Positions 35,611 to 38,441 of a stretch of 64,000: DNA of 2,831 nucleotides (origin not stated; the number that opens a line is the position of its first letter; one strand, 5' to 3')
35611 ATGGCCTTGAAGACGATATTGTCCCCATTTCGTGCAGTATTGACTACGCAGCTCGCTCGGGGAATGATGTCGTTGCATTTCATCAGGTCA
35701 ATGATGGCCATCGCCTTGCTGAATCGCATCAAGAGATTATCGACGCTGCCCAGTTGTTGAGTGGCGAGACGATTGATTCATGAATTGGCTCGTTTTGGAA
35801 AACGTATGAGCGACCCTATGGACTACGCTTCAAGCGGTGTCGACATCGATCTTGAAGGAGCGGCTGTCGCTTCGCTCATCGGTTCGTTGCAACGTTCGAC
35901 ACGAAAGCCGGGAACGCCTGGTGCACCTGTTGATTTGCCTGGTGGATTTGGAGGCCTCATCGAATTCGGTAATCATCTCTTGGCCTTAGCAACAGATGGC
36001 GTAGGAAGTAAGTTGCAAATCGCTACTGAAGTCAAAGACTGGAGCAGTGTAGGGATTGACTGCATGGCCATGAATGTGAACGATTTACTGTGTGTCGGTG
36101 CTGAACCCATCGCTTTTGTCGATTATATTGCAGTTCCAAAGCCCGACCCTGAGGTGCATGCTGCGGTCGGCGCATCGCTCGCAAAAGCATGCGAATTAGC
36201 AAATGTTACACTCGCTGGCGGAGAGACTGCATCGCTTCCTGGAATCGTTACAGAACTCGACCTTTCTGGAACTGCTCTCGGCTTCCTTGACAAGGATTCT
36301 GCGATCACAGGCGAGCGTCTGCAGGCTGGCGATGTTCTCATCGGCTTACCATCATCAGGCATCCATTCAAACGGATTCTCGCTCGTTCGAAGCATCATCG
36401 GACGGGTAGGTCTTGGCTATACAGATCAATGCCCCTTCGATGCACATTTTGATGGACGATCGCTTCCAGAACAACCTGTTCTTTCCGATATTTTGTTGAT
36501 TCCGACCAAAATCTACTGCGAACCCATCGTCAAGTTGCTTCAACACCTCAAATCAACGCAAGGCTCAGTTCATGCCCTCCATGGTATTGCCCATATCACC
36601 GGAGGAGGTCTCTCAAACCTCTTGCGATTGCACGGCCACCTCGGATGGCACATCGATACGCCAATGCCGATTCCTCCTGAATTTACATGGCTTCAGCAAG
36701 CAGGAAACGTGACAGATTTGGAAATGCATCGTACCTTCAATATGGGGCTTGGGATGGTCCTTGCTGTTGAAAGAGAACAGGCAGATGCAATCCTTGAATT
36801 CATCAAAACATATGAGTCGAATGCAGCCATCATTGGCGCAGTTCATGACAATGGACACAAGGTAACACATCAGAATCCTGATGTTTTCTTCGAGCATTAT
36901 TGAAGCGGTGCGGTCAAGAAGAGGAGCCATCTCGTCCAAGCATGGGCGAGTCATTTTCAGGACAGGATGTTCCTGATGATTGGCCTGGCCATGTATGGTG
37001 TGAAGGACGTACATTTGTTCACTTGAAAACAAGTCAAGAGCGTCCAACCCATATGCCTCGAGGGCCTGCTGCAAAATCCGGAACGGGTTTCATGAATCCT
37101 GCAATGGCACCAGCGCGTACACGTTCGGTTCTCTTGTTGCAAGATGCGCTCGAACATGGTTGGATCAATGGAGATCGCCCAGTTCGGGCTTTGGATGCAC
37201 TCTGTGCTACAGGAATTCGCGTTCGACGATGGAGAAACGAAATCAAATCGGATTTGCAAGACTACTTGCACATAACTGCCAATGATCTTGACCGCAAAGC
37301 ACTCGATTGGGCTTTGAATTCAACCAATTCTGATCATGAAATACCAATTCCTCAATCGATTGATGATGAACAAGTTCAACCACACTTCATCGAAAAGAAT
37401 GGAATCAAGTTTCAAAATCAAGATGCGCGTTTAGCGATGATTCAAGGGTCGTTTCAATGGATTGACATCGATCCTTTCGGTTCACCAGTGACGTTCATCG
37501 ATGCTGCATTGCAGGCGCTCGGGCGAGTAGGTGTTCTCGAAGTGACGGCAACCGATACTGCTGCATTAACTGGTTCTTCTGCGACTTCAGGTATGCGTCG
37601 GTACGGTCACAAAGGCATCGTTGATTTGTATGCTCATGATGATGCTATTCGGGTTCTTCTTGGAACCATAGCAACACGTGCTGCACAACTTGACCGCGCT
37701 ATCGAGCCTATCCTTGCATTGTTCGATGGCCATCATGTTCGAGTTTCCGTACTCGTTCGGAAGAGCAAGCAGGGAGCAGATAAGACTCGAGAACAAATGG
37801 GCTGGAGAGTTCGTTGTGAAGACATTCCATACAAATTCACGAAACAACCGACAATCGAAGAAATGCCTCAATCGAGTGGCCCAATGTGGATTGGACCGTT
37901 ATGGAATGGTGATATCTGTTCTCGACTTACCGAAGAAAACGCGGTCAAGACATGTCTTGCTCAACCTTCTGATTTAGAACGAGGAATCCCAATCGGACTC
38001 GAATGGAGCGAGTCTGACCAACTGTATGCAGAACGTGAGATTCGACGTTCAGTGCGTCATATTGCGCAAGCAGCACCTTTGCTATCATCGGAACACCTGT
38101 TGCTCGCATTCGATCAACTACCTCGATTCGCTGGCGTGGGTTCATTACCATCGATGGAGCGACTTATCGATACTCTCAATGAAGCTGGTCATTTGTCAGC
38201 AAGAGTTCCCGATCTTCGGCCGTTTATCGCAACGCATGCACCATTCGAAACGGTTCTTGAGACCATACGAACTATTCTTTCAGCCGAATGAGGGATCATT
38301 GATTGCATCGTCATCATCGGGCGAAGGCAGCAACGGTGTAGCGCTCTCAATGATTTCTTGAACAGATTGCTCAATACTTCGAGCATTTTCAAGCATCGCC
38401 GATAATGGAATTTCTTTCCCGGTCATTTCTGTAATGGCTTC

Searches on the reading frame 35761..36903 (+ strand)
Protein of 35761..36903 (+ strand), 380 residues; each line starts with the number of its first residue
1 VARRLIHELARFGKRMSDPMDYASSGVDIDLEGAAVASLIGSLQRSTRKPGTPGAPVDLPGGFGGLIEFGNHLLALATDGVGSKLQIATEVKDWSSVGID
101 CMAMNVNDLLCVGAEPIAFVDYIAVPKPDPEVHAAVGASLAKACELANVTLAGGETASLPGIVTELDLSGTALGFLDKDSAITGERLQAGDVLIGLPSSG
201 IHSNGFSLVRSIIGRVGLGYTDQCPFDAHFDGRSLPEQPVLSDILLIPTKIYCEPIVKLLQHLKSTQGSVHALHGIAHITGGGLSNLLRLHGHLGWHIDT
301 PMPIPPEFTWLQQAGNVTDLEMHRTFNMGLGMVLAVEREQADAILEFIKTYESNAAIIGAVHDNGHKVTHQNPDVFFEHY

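Call 62: search_protein_families(library=pfam, proteins=[window:35761-36903:+], max_evalue=0.00001)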
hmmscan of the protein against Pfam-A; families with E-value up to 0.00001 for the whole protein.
window:35761-36903:+ (380 aa): 2 families
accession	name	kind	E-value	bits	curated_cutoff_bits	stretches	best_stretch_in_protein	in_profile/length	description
PF00586.29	AIRS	-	1.2e-24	87.3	24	1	67-175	7-111/112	AIR synthase related protein, N-terminal domain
PF02769.27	AIRS_C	-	1.7e-24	87.2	23.1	1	188-367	1-151/156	AIR synthase related protein, C-terminal domain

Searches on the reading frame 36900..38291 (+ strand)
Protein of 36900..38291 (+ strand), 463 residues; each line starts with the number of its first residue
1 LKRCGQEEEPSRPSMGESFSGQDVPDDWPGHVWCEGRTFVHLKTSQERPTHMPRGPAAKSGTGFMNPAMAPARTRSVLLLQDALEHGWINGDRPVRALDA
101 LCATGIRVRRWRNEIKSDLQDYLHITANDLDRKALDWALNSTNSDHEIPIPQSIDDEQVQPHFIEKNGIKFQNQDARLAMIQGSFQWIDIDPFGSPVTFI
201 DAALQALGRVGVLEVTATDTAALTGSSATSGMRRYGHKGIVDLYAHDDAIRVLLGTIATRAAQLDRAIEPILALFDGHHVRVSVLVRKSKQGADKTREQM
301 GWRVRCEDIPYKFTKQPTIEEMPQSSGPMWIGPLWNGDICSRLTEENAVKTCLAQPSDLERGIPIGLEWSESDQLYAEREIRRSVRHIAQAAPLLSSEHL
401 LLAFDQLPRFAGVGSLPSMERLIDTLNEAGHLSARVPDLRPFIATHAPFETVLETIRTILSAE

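Call 62: search_protein_families(library=pfam, proteins=[window:36900-38291:+], max_evalue=0.00001)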
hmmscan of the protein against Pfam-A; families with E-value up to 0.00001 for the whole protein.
window:36900-38291:+ (463 aa): 1 family
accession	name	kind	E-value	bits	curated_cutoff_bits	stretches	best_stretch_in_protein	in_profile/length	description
PF02005.22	TRM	-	1.2e-52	179.8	27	1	60-348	17-293/376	N2,N2-dimethylguanosine tRNA methyltransferase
